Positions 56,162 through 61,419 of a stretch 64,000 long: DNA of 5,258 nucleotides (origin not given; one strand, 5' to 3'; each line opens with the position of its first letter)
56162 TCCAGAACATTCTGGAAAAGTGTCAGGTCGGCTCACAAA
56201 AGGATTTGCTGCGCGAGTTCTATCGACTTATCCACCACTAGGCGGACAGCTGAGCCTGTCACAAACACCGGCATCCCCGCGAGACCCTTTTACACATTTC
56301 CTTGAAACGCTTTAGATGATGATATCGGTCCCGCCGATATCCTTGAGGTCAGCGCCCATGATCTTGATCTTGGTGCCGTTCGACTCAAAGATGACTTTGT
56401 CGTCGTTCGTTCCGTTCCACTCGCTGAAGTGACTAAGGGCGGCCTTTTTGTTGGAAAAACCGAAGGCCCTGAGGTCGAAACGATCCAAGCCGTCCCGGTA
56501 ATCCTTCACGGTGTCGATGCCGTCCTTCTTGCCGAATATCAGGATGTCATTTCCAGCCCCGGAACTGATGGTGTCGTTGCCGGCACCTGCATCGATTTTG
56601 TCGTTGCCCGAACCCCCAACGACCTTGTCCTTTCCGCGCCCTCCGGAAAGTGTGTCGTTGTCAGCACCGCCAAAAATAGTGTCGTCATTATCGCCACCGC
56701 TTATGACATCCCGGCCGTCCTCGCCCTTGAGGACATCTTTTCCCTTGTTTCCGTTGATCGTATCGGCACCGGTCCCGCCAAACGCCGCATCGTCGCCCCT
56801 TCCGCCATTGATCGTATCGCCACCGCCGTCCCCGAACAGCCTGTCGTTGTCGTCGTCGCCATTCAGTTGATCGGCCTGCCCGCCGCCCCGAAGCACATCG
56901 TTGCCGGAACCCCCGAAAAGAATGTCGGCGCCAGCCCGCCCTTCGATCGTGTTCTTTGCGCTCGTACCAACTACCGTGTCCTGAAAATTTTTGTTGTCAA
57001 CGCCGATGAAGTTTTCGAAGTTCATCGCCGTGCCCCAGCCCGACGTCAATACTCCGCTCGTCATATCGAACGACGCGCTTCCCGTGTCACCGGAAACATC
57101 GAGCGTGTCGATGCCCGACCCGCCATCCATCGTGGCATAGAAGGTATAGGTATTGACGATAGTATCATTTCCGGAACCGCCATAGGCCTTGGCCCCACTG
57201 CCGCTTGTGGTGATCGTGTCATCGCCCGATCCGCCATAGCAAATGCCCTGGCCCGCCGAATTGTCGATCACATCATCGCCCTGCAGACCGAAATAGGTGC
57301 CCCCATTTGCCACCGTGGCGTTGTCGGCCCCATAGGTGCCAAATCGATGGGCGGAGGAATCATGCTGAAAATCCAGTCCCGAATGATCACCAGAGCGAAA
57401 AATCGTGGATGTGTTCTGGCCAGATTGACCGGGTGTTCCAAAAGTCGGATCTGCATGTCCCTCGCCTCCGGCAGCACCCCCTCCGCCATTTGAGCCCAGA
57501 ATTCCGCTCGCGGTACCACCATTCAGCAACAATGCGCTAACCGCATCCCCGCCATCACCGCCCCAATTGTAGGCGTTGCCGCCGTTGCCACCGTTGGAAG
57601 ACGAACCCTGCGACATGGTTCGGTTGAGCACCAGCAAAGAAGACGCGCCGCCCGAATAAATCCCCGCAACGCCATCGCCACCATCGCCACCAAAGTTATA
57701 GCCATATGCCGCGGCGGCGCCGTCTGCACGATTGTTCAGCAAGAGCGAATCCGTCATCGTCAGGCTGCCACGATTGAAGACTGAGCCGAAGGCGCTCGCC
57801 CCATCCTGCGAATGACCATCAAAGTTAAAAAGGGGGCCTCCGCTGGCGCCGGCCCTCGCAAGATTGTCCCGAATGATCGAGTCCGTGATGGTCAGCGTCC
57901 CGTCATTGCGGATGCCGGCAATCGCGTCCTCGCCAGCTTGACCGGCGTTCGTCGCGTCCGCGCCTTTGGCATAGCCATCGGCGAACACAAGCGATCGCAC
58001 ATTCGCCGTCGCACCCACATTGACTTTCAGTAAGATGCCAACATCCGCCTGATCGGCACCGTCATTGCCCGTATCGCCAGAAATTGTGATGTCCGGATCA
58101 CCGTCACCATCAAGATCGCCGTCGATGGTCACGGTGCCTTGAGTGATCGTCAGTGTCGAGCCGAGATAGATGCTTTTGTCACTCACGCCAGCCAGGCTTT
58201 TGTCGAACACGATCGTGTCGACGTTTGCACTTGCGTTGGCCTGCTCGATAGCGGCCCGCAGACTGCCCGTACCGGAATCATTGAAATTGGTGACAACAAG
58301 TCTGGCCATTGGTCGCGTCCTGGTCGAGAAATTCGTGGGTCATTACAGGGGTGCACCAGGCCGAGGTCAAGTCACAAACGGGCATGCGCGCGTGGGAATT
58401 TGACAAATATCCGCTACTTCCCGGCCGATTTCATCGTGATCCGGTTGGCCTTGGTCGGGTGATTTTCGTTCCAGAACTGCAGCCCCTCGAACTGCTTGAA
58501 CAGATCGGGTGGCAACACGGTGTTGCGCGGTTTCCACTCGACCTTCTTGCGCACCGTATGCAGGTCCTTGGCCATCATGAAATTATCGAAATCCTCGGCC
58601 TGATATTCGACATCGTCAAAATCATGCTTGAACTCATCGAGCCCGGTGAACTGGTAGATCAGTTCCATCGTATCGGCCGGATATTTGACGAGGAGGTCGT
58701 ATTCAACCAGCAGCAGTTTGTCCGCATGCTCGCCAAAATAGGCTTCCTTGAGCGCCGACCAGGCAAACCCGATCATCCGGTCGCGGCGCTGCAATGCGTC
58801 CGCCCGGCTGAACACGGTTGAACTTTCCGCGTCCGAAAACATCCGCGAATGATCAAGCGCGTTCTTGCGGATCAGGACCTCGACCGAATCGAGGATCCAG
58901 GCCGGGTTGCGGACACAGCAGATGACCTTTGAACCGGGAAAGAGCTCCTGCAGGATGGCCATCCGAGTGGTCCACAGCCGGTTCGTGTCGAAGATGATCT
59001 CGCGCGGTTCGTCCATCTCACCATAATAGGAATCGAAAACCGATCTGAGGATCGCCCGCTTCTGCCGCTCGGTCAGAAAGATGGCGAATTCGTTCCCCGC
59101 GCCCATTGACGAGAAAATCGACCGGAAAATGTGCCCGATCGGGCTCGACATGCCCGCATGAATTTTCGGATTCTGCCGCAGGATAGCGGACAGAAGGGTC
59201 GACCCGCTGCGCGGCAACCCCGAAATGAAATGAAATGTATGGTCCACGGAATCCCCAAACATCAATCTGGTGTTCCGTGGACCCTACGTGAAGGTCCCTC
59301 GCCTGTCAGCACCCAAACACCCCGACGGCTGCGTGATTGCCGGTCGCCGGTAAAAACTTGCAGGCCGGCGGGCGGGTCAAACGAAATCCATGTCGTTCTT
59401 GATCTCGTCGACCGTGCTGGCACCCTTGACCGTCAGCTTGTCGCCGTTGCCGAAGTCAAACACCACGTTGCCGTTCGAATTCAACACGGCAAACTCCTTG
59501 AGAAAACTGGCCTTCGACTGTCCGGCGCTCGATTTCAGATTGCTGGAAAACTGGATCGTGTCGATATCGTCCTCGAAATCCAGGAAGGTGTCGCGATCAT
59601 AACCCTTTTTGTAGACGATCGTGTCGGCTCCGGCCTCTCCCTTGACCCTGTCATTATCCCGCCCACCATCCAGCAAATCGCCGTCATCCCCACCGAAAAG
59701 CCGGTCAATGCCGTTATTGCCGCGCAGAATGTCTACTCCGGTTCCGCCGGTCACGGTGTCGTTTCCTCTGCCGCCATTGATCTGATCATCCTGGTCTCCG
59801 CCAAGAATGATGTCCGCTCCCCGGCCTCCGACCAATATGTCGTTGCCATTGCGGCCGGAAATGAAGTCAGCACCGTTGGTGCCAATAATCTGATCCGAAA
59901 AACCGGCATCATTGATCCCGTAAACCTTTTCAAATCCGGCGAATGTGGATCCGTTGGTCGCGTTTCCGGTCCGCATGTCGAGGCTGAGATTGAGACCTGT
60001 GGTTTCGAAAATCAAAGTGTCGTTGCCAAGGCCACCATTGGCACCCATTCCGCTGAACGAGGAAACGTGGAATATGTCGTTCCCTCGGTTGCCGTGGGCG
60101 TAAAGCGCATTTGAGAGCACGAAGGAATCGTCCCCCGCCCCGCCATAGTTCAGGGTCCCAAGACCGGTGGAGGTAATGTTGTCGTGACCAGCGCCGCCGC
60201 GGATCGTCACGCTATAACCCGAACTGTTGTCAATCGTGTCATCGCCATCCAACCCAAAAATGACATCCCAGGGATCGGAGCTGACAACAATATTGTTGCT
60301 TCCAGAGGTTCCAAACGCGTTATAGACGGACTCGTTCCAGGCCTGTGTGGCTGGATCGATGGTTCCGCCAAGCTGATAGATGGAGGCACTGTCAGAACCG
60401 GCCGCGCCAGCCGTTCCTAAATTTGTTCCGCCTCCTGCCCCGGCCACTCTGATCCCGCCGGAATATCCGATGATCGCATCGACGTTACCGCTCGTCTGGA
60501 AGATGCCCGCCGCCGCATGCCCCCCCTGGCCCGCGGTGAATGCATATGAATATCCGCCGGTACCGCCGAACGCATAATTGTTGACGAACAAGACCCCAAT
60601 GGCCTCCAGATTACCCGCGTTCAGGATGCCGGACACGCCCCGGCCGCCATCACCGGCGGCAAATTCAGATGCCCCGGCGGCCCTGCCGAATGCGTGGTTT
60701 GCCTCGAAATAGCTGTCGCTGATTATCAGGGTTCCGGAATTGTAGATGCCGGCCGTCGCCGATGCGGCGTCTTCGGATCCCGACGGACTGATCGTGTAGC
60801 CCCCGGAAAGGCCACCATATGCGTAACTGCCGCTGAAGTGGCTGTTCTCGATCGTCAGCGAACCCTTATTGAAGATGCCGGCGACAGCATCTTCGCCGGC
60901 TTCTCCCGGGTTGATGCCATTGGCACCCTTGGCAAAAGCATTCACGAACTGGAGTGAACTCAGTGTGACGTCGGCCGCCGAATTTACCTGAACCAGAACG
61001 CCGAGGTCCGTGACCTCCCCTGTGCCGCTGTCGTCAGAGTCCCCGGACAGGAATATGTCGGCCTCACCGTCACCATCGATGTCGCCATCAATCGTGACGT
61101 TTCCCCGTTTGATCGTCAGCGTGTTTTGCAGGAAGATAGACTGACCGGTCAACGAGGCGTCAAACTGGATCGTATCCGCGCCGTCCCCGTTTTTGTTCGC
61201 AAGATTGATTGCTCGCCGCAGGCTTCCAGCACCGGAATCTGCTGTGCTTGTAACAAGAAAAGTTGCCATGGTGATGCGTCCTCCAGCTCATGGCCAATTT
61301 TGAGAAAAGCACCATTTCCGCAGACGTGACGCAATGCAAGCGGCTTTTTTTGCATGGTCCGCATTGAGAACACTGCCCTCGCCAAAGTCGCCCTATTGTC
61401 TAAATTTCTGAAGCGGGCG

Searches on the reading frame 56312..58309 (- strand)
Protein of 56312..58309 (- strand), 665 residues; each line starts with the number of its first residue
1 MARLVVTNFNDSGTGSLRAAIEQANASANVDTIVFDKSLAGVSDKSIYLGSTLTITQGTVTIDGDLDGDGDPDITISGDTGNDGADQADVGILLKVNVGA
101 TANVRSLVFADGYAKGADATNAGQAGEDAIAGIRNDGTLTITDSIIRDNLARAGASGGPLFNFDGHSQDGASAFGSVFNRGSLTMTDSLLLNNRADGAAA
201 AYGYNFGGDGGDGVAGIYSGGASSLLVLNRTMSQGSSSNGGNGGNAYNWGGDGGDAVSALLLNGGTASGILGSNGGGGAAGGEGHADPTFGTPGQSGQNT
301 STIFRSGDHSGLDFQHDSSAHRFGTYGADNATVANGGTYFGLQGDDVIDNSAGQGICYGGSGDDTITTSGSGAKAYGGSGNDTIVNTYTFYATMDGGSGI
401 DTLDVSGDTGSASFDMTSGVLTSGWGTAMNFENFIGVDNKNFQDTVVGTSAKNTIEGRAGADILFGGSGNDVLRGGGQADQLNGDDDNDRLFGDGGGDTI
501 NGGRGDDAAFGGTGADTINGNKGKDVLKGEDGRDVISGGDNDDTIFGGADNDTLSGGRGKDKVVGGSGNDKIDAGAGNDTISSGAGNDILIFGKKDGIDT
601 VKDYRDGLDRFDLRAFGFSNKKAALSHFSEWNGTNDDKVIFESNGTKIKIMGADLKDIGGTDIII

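Call 19: search_protein_families(library=pfam, proteins=[window:56312-58309:-], max_evalue=0.001)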
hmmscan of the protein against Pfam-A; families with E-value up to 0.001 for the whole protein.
window:56312-58309:- (665 aa): 1 family
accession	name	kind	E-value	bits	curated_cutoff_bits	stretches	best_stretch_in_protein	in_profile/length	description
PF00353.25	HemolysinCabind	-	1.3e-39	134.1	23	7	556-590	2-36/36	RTX calcium-binding nonapeptide repeat (4 copies)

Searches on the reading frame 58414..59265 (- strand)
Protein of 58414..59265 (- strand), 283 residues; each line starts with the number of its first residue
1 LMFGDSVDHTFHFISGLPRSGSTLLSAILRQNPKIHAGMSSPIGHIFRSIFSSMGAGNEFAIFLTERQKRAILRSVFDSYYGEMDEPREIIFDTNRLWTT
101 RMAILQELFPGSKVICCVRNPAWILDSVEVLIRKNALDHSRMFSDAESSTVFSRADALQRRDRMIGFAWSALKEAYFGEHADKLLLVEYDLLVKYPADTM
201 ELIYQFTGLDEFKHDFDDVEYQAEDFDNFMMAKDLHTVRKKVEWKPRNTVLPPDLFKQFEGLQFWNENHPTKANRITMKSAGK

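Call 19: search_protein_families(library=pfam, proteins=[window:58414-59265:-], max_evalue=0.001)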
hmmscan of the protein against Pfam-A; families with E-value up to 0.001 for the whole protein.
window:58414-59265:- (283 aa): 2 families
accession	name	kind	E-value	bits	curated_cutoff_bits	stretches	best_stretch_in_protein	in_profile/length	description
PF13469.12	Sulfotransfer_3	-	2.8e-17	64.2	27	1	13-210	3-213/216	Sulfotransferase family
PF00685.33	Sulfotransfer_1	-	4.2e-09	36.6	22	1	13-210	5-182/255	Sulfotransferase domain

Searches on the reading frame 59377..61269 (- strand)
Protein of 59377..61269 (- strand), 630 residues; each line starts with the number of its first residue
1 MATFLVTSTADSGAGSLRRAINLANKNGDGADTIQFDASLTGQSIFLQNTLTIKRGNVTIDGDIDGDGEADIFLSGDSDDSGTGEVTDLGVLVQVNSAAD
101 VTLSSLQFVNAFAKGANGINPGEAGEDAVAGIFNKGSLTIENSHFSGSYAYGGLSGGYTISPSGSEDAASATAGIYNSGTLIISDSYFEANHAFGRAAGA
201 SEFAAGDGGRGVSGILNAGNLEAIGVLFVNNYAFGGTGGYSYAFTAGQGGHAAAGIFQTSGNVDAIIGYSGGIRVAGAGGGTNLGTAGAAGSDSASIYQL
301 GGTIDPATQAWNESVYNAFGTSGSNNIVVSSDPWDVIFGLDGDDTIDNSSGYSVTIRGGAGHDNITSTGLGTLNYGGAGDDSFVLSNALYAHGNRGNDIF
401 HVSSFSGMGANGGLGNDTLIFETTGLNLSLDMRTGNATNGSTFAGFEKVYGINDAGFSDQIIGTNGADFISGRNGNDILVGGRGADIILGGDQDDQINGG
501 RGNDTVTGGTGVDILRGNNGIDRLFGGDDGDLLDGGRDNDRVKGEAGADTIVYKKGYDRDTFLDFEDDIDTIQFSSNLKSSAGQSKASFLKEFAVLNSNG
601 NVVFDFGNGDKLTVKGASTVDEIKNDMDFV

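Call 19: search_protein_families(library=pfam, proteins=[window:59377-61269:-], max_evalue=0.001)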
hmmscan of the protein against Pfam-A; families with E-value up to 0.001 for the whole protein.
window:59377-61269:- (630 aa): 1 family
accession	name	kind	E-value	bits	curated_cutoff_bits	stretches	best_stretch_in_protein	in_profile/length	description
PF00353.25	HemolysinCabind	-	1e-15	57.8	23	3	457-488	5-36/36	RTX calcium-binding nonapeptide repeat (4 copies)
